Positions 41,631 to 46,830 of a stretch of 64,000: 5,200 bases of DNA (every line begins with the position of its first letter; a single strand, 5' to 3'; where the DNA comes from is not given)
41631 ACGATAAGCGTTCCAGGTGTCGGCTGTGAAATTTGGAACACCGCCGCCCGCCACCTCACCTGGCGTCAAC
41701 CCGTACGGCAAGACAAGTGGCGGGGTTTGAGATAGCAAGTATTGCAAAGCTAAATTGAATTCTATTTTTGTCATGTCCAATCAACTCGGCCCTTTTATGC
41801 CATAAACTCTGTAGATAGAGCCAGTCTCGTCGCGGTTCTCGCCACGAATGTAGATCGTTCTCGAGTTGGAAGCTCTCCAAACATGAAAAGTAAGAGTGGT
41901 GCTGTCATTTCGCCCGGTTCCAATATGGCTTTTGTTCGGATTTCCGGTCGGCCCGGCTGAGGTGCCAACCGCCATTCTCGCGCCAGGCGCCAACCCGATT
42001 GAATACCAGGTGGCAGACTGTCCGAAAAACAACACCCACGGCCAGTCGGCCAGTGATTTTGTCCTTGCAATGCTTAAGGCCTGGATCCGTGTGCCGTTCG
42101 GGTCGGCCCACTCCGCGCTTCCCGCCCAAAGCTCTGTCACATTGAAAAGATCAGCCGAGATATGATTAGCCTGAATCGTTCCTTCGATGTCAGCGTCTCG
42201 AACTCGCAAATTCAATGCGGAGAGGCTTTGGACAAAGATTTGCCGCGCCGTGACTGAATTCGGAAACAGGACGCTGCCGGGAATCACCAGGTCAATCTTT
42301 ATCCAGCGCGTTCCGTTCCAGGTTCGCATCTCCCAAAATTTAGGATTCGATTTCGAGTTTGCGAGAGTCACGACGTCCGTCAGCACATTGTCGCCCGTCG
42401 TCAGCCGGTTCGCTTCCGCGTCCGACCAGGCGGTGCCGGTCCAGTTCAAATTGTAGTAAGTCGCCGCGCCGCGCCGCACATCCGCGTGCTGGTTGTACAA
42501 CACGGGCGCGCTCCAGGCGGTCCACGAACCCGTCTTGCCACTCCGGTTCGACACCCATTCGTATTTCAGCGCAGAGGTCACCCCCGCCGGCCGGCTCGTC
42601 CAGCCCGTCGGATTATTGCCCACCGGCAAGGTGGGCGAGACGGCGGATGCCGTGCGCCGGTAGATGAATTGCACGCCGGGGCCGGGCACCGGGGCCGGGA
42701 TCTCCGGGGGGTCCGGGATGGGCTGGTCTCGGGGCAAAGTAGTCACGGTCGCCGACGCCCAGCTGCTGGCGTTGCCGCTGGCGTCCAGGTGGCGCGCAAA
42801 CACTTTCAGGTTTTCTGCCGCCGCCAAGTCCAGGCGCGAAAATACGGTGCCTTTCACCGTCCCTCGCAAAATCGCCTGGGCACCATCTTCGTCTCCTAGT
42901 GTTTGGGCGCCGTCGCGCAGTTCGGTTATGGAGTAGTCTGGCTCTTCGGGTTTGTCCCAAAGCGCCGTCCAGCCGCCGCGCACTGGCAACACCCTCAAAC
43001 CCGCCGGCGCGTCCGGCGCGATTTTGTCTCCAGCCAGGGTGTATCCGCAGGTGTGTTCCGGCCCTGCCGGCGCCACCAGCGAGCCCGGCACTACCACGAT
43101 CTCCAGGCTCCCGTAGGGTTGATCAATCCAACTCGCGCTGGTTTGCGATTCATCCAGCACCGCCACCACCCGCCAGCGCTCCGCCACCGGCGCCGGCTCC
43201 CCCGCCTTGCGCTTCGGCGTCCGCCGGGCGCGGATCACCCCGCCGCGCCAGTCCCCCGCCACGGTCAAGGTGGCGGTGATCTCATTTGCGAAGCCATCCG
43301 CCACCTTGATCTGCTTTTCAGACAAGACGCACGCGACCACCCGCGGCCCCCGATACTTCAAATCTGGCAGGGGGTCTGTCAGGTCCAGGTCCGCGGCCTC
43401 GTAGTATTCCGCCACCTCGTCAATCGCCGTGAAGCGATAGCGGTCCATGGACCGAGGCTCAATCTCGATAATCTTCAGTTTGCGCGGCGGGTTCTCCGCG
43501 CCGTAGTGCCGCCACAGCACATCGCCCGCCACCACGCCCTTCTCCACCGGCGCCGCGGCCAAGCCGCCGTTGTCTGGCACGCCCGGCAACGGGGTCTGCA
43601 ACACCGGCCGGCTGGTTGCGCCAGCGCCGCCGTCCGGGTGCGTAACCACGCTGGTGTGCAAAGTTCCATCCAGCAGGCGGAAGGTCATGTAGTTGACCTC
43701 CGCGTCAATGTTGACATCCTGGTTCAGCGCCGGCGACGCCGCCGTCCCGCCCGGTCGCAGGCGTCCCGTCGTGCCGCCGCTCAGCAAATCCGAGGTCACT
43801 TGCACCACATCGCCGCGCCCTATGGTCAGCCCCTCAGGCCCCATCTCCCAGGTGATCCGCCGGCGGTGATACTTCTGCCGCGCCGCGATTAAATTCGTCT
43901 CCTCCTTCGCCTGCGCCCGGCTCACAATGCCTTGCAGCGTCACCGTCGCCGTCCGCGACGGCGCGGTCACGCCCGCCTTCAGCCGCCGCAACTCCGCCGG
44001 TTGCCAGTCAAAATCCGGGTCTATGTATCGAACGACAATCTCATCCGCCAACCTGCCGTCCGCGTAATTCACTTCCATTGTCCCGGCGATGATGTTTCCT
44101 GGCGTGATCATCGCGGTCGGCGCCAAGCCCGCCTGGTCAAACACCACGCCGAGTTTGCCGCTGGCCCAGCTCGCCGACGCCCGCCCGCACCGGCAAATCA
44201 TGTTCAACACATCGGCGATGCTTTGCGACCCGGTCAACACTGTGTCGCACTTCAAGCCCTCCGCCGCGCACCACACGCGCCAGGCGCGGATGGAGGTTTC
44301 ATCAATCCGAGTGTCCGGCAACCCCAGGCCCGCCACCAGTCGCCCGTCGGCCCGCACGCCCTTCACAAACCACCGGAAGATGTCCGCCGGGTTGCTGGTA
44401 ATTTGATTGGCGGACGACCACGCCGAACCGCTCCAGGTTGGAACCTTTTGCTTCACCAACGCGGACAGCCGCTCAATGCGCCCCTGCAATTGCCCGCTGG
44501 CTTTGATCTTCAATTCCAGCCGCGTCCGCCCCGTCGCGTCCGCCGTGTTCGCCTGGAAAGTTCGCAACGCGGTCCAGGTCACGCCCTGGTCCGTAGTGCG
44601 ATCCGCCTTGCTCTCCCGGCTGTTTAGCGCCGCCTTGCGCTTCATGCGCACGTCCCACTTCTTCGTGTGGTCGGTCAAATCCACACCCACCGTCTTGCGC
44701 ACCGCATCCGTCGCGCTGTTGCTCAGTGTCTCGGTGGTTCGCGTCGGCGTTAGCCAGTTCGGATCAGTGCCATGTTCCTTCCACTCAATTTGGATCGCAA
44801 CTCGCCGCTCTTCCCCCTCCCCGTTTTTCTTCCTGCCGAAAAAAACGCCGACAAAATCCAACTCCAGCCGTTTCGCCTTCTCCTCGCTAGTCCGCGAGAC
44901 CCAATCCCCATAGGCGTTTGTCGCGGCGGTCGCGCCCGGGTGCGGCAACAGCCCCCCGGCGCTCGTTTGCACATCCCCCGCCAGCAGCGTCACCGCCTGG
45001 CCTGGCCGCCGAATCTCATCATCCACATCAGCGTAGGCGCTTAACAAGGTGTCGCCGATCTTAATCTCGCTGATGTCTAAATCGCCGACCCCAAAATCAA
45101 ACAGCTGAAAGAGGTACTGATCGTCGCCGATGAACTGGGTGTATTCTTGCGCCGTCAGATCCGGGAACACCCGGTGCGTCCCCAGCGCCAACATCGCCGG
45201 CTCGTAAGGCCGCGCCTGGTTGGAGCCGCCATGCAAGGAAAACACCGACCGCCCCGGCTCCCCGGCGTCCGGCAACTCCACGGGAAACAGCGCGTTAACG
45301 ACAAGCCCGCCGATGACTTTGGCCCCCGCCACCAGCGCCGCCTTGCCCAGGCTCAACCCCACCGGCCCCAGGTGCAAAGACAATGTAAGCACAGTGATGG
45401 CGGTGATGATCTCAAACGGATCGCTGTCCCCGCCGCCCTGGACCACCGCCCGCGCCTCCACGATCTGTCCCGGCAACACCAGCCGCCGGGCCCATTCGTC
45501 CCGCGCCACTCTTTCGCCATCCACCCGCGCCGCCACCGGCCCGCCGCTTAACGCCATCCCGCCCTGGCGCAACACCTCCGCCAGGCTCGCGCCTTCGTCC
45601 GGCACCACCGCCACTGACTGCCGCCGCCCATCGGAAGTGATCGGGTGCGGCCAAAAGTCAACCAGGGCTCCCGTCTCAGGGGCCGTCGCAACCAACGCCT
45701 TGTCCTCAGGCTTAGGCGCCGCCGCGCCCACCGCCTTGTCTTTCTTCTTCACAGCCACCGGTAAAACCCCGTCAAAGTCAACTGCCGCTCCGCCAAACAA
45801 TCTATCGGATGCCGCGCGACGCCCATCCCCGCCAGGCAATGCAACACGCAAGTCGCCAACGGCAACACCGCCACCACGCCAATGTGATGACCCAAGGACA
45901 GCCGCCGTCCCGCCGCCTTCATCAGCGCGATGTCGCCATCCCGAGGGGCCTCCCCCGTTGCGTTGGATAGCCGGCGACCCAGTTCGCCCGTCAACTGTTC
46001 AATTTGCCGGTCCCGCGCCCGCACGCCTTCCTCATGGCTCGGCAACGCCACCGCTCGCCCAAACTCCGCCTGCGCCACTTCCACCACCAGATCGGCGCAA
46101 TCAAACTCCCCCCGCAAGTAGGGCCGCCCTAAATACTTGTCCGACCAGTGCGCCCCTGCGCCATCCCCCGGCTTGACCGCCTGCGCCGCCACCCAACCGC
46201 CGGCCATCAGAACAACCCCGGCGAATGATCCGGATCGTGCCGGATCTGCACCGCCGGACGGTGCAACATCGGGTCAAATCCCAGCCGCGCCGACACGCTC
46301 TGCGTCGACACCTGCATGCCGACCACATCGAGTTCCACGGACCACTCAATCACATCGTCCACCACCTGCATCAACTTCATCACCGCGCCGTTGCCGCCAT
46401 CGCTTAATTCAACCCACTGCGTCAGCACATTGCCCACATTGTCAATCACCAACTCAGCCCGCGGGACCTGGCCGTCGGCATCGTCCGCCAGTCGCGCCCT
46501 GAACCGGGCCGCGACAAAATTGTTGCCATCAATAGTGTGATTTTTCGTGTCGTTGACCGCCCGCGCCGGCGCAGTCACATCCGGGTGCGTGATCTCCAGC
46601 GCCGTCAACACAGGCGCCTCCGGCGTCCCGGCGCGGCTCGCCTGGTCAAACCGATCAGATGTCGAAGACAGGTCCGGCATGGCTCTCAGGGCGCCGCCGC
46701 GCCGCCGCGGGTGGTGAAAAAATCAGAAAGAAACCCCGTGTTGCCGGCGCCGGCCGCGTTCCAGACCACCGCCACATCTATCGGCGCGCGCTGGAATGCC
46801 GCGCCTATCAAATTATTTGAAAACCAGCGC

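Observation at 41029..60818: Head-less Mu-like element with intact control, transposition, lysis and complete non-contractile tail modules: decaying prophage or transposon-borne tailocin-like system?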

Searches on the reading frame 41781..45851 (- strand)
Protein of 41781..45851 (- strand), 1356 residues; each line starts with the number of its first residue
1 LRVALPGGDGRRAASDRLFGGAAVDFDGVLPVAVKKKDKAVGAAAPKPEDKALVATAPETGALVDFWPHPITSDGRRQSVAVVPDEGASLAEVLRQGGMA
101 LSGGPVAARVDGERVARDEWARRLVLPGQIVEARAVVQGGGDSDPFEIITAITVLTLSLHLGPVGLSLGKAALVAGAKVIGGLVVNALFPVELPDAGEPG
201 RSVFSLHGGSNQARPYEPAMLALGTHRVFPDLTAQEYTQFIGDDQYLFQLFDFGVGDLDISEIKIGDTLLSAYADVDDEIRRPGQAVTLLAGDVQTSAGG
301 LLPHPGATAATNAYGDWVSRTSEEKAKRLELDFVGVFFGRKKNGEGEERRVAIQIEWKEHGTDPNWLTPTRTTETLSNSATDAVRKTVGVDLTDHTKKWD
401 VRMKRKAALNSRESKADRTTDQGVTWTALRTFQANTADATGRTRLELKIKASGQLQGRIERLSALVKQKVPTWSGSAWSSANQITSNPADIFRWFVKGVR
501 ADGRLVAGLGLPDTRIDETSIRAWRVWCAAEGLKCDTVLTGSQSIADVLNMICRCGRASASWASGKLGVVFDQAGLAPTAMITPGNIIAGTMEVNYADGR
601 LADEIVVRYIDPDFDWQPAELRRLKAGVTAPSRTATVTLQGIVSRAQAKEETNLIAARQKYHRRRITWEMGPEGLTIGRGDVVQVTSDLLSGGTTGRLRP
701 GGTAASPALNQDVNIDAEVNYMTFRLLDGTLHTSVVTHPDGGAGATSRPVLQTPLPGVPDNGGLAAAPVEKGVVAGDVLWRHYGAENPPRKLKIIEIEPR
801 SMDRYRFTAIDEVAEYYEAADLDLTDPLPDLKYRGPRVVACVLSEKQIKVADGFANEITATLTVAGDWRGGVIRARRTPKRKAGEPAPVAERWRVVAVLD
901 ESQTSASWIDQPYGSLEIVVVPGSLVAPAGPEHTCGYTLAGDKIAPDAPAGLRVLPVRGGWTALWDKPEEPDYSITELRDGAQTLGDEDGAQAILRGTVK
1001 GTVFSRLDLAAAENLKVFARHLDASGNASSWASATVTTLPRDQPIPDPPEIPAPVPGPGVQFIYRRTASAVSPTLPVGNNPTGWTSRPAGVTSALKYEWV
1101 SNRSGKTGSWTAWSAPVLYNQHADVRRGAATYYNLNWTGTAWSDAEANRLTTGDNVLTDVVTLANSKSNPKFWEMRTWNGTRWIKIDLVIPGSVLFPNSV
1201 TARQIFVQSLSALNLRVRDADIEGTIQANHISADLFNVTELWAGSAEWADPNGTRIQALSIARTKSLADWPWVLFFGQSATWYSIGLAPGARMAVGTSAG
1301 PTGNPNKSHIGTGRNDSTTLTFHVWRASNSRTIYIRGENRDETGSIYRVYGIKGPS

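Call 5: search_protein_families(library=phrogs, proteins=[window:41781-45851:-], max_evalue=0.001)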
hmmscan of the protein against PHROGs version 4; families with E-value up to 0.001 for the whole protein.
window:41781-45851:- (1356 aa): 5 families
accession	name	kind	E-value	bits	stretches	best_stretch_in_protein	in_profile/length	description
phrog_31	-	tail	8.1e-85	286.7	1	74-1038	107-1061/1565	central tail fiber J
phrog_469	-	tail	5.8e-60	204.3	2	311-734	403-818/903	tail protein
phrog_1727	-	tail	1.4e-09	37.2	1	535-738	331-538/1174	tail protein and host specificity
phrog_7997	-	tail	3.5e-05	23.5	1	534-715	30-217/589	tail protein and host specificity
phrog_2148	-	tail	0.00052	19.4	1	532-698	71-239/901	tail fiber protein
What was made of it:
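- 41781..45851 (-): J-like central tail fibre / host-specificity protein (1356 aa). phrog_31 at 8e-85 (call 5).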

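Call 40: search_protein_families(library=pfam, proteins=[window:41781-45851:-], max_evalue=1)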
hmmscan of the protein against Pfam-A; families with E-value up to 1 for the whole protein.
window:41781-45851:- (1356 aa): 3 families
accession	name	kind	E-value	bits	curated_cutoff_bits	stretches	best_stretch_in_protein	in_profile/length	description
PF13550.12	Phage-tail_3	-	6.2e-21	75.4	23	1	541-699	2-158/164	Putative phage tail protein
PF24168.1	PB4_spike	-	8.3e-05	22.2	27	1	1057-1207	131-294/315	Straight fiber protein PB4 spike domain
PF06805.18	Lambda_tail_I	-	0.048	14.5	23.8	1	76-140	15-83/83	Bacteriophage lambda tail assembly protein I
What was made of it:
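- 41781..45851 (-): Phage-tail_3, plus a sub-threshold PB4_spike match (22.2 bits, cutoff 27) (call 40). dN/dS 0.27-0.29.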

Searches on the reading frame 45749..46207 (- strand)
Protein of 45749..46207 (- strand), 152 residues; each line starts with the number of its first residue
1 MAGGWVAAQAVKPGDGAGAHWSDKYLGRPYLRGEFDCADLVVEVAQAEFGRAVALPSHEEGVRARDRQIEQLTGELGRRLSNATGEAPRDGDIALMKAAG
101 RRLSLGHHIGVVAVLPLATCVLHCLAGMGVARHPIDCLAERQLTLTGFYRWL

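Call 5: search_protein_families(library=phrogs, proteins=[window:45749-46207:-], max_evalue=0.001)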
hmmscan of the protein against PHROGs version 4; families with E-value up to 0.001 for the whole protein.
window:45749-46207:- (152 aa): 1 family
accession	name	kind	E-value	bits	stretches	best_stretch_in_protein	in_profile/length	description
phrog_2134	-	unknown function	5.5e-05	24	1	21-113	13-107/135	-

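Call 10: search_protein_families(library=pfam, proteins=[window:45749-46207:-], max_evalue=0.01)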
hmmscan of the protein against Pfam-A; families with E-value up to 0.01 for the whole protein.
window:45749-46207:- (152 aa): 1 family
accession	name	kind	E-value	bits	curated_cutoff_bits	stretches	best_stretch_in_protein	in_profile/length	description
PF22262.2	DUF6950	-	0.0081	16.7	27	0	21-113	13-108/134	Domain of unknown function (DUF6950)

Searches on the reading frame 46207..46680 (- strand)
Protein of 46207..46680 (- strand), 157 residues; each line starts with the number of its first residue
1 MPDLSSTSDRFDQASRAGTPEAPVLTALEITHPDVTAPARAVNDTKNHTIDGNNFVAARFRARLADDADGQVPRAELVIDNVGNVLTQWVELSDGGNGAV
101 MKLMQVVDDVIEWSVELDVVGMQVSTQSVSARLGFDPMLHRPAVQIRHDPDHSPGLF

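Call 5: search_protein_families(library=phrogs, proteins=[window:46207-46680:-], max_evalue=0.001)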
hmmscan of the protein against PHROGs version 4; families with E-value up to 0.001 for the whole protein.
window:46207-46680:- (157 aa): 1 family
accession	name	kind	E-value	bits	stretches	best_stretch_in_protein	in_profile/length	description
phrog_396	-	tail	8.9e-19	68.8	1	21-157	16-162/164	minor tail protein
